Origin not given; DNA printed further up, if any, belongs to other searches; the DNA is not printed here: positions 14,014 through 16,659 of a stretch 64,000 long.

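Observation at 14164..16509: Unusual tripartite redox protein: flavoprotein disulfide-oxidoreductase-like domain fused to a Trp-rich membrane domain and a NapH-type polyferredoxin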

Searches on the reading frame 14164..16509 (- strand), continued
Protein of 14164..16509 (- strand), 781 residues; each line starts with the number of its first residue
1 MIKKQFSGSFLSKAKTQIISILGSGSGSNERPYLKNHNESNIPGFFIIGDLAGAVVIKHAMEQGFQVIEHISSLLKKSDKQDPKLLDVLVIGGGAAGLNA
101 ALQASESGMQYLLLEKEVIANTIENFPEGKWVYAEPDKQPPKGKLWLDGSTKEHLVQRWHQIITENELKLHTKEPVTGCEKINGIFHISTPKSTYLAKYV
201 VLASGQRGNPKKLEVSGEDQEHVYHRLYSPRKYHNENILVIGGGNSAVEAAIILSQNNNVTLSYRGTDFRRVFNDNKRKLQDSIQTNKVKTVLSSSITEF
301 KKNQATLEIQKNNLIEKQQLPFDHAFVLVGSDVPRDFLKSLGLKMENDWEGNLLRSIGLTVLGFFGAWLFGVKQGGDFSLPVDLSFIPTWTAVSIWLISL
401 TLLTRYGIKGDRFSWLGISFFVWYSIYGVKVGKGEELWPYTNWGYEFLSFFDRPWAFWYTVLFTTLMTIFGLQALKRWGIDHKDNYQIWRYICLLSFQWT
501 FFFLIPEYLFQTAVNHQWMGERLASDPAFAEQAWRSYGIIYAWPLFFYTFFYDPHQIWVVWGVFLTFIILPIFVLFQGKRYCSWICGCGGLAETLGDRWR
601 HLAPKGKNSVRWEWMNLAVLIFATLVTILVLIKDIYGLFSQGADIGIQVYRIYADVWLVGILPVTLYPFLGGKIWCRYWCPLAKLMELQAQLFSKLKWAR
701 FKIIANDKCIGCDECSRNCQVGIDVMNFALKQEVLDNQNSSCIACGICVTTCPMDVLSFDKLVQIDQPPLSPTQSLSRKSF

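Call 41: find_homologous_proteins(query=A2, max_evalue=1e-20)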
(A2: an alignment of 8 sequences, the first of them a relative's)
Query A2 (8 sequences) (783 aa, profile of the alignment): 3101 proteins with E <= 1e-20 among 8000 candidates; the best 120 are listed.
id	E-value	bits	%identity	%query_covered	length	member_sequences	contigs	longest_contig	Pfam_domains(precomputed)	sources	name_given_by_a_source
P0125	8.8e-294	995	100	100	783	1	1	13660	PF14697.12,PF07992.21,PF00070.34,PF03486.21,PF12838.13,PF13534.12,PF12800.13,PF01266.31,PF00890.31,PF00037.33,PF13738.13,PF13237.12,PF13187.12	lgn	-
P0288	2.1e-281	954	33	96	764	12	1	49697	PF14697.12,PF12801.13,PF07992.21,PF00070.34,PF13738.13,PF03486.21,PF12838.13,PF13237.12,PF13187.12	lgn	-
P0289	6.7e-280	949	33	97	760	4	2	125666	PF14697.12,PF12801.13,PF07992.21,PF00070.34,PF13738.13,PF03486.21,PF12838.13,PF13237.12,PF13187.12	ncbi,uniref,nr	ncbi:NAD(P)-binding domain-containing protein [Leptospira adleri]|uniref:Pyridine nucleotide-disulfi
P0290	1.5e-279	948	33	96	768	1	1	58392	PF14697.12,PF12801.13,PF00890.31,PF07992.21,PF00070.34,PF13738.13,PF03486.21,PF12838.13,PF13237.12,PF13187.12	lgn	-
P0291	2.7e-277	940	35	97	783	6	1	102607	PF14697.12,PF12801.13,PF07992.21,PF00070.34,PF13738.13,PF03486.21,PF12838.13,PF13237.12,PF13187.12,PF01134.29,PF12831.14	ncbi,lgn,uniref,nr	ncbi:NAD(P)-binding domain-containing protein [Leptospira yasudae]|uniref:NAD(P)-binding domain-cont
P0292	6.9e-277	939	43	97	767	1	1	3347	PF14697.12,PF12801.13,PF07992.21,PF12837.13,PF00070.34,PF03486.21,PF12838.13,PF12831.14,PF01266.31,PF00890.31,PF00037.33,PF13738.13,PF13237.12,PF13187.12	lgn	-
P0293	4.8e-274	930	45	97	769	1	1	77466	PF14697.12,PF12801.13,PF07992.21,PF12837.13,PF00070.34,PF03486.21,PF12838.13,PF01134.29,PF12831.14,PF01946.24,PF01266.31,PF00890.31,PF00037.33,PF13738.13,PF13237.12,PF13187.12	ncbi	-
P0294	5.5e-274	929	34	96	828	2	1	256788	PF14697.12,PF12801.13,PF07992.21,PF12837.13,PF00070.34,PF03486.21,PF12838.13,PF01134.29,PF12831.14,PF01946.24,PF00890.31,PF13738.13,PF13237.12,PF13187.12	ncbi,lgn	ncbi:MAG: hypothetical protein Kow0098_06620 [Ignavibacteriaceae bacterium]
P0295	9.1e-274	929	34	96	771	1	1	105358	PF14697.12,PF12801.13,PF07992.21,PF12837.13,PF00070.34,PF03486.21,PF12838.13,PF01134.29,PF01946.24,PF01266.31,PF13434.13,PF00890.31,PF13738.13,PF13237.12,PF13187.12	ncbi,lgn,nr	ncbi:MAG: NAD(P)-binding domain-containing protein [Acidobacteria bacterium]|nr:NAD(P)-binding domai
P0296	1.3e-273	928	45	96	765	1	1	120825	PF14697.12,PF12801.13,PF07992.21,PF12837.13,PF00070.34,PF03486.21,PF12838.13,PF12800.13,PF01134.29,PF12831.14,PF01946.24,PF01266.31,PF00890.31,PF00037.33,PF13738.13,PF13237.12,PF13187.12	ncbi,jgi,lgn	-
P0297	1.2e-272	925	44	96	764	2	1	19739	PF14697.12,PF12801.13,PF07992.21,PF12837.13,PF00070.34,PF03486.21,PF12838.13,PF12800.13,PF01134.29,PF01266.31,PF00890.31,PF00037.33,PF13738.13,PF13237.12,PF13187.12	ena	-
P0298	3.6e-272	923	33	96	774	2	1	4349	PF14697.12,PF12801.13,PF07992.21,PF00070.34,PF03486.21,PF12838.13,PF01134.29,PF12831.14,PF01946.24,PF01266.31,PF13434.13,PF00890.31,PF13738.13,PF13237.12,PF13187.12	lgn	-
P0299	1.1e-271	922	32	97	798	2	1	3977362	PF14697.12,PF12801.13,PF07992.21,PF00070.34,PF03486.21,PF12838.13,PF01134.29,PF12831.14,PF00890.31,PF13738.13,PF13237.12,PF13187.12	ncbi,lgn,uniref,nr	ncbi:NAD(P)-binding domain-containing protein [Leptospira sanjuanensis]|uniref:NAD(P)-binding domain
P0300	1.4e-270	918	42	100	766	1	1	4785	PF14697.12,PF12801.13,PF13450.13,PF07992.21,PF12837.13,PF00070.34,PF03486.21,PF12838.13,PF13534.12,PF01134.29,PF12831.14,PF01946.24,PF01266.31,PF13434.13,PF00890.31,PF00037.33,PF13738.13,PF13237.12,PF13187.12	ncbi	-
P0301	2.0e-270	918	34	98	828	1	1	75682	PF14697.12,PF12801.13,PF07992.21,PF12837.13,PF00070.34,PF13738.13,PF03486.21,PF12838.13,PF13237.12,PF13187.12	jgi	jgi:thioredoxin reductase/Fe-S-cluster-containing hydrogenase component 2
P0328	4.2e-259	880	43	97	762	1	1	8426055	PF14697.12,PF12801.13,PF07992.21,PF12837.13,PF00070.34,PF03486.21,PF12838.13,PF01946.24,PF01266.31,PF00890.31,PF00037.33,PF13738.13,PF13237.12,PF13187.12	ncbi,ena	-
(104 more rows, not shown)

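Call 48: fold_search(model_id=the predicted structure, library=pdb)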
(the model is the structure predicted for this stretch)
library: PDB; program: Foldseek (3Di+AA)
matches with E <= 10: 1656; with E <= 0.001: 542
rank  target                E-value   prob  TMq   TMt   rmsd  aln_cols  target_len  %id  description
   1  7a7b_A                2.7e-17  1.00  0.23  0.46   7.1       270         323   26  Bacillithiol Disulfide Reductase Bdr (YpdA) from Staphylococcus aureus (released 2020-12-30)
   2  7apr_B                5.9e-17  1.00  0.24  0.48   7.0       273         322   26  Bacillithiol Disulfide Reductase Bdr (YpdA) from Staphylococcus aureus (released 2020-12-30)
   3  7a76_C                8.7e-16  1.00  0.24  0.48   7.0       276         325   23  Bacillithiol Disulfide Reductase Bdr (YpdA) from Bacillus cereus (released 2020-12-30)
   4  7a76_D                1.2e-15  1.00  0.25  0.50   6.7       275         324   23  Bacillithiol Disulfide Reductase Bdr (YpdA) from Bacillus cereus (released 2020-12-30)
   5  7a76_A                1.3e-15  1.00  0.25  0.50   6.7       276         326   23  Bacillithiol Disulfide Reductase Bdr (YpdA) from Bacillus cereus (released 2020-12-30)
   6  7apr_H                1.8e-15  1.00  0.24  0.48   7.1       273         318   26  Bacillithiol Disulfide Reductase Bdr (YpdA) from Staphylococcus aureus (released 2020-12-30)
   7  3f8d_B                1.2e-13  1.00  0.28  0.66  16.6       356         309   21  Structure of Sulfolobus solfataricus Thioredoxin reductase Mutant C147A (released 2009-01-13)
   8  3f8p_A                1.7e-13  1.00  0.28  0.67  16.8       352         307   23  Structure of Sulfolobus solfataricus TrxR-B3 (released 2009-01-13)
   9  3f8p_D                2.0e-13  1.00  0.28  0.67   3.7       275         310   23  Structure of Sulfolobus solfataricus TrxR-B3 (released 2009-01-13)
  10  3f8r_B                2.5e-13  1.00  0.28  0.67  18.2       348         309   23  Crystal structure of Sulfolobus solfataricus Thioredoxin reductase B3 in complex with two NADP molecules (released 2009-01-13)
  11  2zbw_A                2.7e-13  1.00  0.20  0.42  10.1       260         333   20  Crystal structure of thioredoxin reductase-like protein from Thermus thermophilus HB8 (released 2007-11-13)
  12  3f8r_D                3.1e-13  1.00  0.27  0.65  17.4       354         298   20  Crystal structure of Sulfolobus solfataricus Thioredoxin reductase B3 in complex with two NADP molecules (released 2009-01-13)
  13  6gas_A                7.8e-13  1.00  0.19  0.40  10.0       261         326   21  Crystal structure of oxidised ferredoxin/flavodoxin NADP+ oxidoreductase 2 (FNR2) from Bacillus cereus (released 2018-09-05)
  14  1tde                  1.0e-12  1.00  0.27  0.61   5.0       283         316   22  CRYSTAL STRUCTURE OF ESCHERICHIA COLI THIOREDOXIN REDUCTASE REFINED AT 2 ANGSTROM RESOLUTION: IMPLICATIONS FOR A LARGE C (released 1994-11-30)
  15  3f8r_A                1.1e-12  1.00  0.28  0.67  16.7       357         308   21  Crystal structure of Sulfolobus solfataricus Thioredoxin reductase B3 in complex with two NADP molecules (released 2009-01-13)
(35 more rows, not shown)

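Call 55: find_encoding_contigs(protein=P0299, flank=8000, max_places=1)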
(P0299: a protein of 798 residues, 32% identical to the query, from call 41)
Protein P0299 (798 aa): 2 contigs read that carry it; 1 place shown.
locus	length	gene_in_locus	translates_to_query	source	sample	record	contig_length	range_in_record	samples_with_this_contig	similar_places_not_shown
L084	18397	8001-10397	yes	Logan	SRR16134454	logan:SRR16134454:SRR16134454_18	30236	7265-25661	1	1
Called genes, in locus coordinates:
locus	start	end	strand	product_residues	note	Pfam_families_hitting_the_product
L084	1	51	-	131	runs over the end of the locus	PF19802:DUF6285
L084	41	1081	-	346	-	PF01636:APH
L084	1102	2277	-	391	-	PF02771:Acyl-CoA_dh_N, PF02770:Acyl-CoA_dh_M, PF00441:Acyl-CoA_dh_1, PF08028:Acyl-CoA_dh_2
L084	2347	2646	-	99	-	PF12840:HTH_20 (weak), PF01022:HTH_5, PF08279:HTH_11 (weak), PF01978:TrmB (weak), PF04967:HTH_10 (faint)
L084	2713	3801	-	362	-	PF20067:SSL_N, PF08450:SGL, PF03088:Str_synth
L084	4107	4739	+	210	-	PF00027:cNMP_binding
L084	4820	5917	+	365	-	PF01757:Acyl_transf_3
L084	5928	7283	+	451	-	PF25174:Beta-prop_THOC3 (faint), PF08450:SGL (faint), PF01731:Arylesterase (faint), PF03088:Str_synth (faint), PF10282:Lactonase (weak)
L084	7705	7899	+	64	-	-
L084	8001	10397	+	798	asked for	PF07992:Pyr_redox_2, PF13738:Pyr_redox_3, PF00070:Pyr_redox (weak), PF12801:Fer4_5 (weak), PF12838:Fer4_7 (weak), PF13187:Fer4_9 (weak), PF13237:Fer4_10 (weak), PF14697:Fer4_21 (weak), +4 more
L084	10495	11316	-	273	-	-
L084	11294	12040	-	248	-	PF00378:ECH_1, PF16113:ECH_2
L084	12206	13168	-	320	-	PF23023:Anti-Pycsar_Apyc1 (faint), PF00753:Lactamase_B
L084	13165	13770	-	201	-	PF00440:TetR_N, PF16925:TetR_C_13 (weak), PF21993:TetR_C_13_2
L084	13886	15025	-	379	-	PF07536:HWE_HK (weak), PF07568:HisKA_2, PF13581:HATPase_c_2 (faint), PF02518:HATPase_c (weak)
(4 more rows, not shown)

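Call 56: find_encoding_contigs(protein=P0294, flank=8000, max_places=1)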
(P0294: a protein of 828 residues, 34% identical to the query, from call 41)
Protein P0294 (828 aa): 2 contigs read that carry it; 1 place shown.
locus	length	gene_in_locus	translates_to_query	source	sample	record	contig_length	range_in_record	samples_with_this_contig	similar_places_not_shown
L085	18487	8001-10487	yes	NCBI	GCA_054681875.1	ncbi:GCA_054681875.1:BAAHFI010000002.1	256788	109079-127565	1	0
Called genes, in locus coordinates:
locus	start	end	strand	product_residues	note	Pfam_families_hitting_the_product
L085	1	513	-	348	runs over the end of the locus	PF01791:DeoC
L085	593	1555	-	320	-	PF00890:FAD_binding_2 (faint), PF01266:DAO (faint), PF01946:Thi4 (faint), PF03486:HI0933_like (faint), PF07992:Pyr_redox_2, PF13738:Pyr_redox_3, PF13434:Lys_Orn_oxgnase (weak), PF00070:Pyr_redox (weak)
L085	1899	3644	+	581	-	PF00932:LTD, PF18962:Por_Secre_tail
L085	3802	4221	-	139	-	-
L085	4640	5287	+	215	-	PF00702:Hydrolase, PF13419:HAD_2, PF13242:Hydrolase_like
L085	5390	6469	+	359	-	PF02837:Glyco_hydro_2_N (faint), PF13364:BetaGal_ABD2 (faint), PF22666:Glyco_hydro_2_N2 (faint), PF21467:BetaGal_gal-bd (faint)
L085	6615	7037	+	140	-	-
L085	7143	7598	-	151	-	PF03190:Thioredox_DsbH, PF13899:Thioredoxin_7, PF00085:Thioredoxin, PF13098:Thioredoxin_2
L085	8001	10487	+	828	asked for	PF07992:Pyr_redox_2, PF13738:Pyr_redox_3, PF00070:Pyr_redox, PF12801:Fer4_5 (weak), PF12838:Fer4_7 (weak), PF13187:Fer4_9 (weak), PF13237:Fer4_10 (weak), PF14697:Fer4_21 (weak), +6 more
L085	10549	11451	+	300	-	PF03446:NAD_binding_2, PF03807:F420_oxidored (weak), PF00393:6PGD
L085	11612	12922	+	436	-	PF00675:Peptidase_M16, PF05193:Peptidase_M16_C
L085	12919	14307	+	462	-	PF00675:Peptidase_M16, PF05193:Peptidase_M16_C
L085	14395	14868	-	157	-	PF04073:tRNA_edit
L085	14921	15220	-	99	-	PF08734:GYD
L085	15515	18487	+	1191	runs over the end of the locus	PF13517:FG-GAP_3, PF01839:FG-GAP (faint), PF13517:FG-GAP_3, PF03109:ABC1 (faint), PF07593:UnbV_ASPIC (weak), PF00069:Pkinase, PF07714:PK_Tyr_Ser-Thr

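Call 57: find_encoding_contigs(protein=P0328, flank=8000, max_places=1)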
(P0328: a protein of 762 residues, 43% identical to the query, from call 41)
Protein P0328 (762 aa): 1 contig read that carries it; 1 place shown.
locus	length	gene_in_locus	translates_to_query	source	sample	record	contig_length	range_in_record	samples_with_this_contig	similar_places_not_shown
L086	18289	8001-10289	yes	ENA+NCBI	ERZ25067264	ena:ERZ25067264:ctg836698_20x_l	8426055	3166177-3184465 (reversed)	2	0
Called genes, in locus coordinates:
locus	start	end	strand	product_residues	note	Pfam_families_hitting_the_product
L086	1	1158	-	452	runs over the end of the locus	PF07260:ANKH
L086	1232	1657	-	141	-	-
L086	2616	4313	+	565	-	PF02776:TPP_enzyme_N, PF00205:TPP_enzyme_M, PF02775:TPP_enzyme_C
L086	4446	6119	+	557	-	PF02776:TPP_enzyme_N, PF00205:TPP_enzyme_M, PF02775:TPP_enzyme_C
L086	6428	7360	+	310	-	PF02737:3HCDH_N, PF00725:3HCDH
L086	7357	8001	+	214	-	-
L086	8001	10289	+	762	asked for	PF00890:FAD_binding_2 (weak), PF07992:Pyr_redox_2, PF13738:Pyr_redox_3, PF00070:Pyr_redox (weak), PF12838:Fer4_7 (weak), PF13187:Fer4_9 (weak), PF14697:Fer4_21, PF00037:Fer4 (weak), +6 more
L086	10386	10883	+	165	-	-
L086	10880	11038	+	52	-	PF07885:Ion_trans_2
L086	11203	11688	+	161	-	-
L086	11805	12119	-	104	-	PF00872:Transposase_mut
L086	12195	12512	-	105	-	PF03413:PepSY (weak)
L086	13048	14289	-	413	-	PF13542:HTH_Tnp_ISL3, PF01610:DDE_Tnp_ISL3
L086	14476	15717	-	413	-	PF13542:HTH_Tnp_ISL3, PF01610:DDE_Tnp_ISL3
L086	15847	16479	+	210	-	-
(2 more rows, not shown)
